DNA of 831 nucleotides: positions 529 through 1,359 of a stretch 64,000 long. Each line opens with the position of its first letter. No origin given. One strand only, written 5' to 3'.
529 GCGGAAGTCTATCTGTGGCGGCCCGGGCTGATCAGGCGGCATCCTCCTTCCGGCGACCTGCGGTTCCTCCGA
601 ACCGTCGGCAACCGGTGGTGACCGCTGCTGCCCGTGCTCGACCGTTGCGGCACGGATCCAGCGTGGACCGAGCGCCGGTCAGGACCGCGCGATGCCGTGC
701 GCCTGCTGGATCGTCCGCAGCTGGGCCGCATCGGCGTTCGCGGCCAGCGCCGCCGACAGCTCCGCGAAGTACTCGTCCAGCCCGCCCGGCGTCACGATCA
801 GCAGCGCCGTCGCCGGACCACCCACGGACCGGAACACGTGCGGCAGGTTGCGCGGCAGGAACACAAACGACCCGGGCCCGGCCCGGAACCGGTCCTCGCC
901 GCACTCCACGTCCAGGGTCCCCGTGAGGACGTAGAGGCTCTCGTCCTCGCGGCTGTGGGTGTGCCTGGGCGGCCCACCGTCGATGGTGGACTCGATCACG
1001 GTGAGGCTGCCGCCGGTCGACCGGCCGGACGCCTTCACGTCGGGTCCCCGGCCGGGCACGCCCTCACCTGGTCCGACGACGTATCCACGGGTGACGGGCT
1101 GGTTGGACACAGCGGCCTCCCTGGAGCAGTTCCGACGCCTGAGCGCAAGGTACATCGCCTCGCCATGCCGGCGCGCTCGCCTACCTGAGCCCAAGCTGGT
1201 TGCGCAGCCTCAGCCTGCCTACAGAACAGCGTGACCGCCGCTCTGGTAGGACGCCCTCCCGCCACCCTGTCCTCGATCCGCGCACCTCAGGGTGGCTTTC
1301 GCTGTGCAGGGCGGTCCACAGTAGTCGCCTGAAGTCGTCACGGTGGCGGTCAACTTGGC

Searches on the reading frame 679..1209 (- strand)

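Call 53: search_protein_families(library=pfam, proteins=[window:679-1209:-], max_evalue=0.00001)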
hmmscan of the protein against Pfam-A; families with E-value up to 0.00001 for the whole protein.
window:679-1209:- (176 aa): 2 families
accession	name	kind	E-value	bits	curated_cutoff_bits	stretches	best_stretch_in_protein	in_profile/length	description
PF07883.17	Cupin_2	-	1.7e-12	47.3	27.2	1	79-138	10-69/70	Cupin domain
PF02311.25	AraC_binding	-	1.3e-06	28.6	21.1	1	81-160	17-97/135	AraC-like ligand binding domain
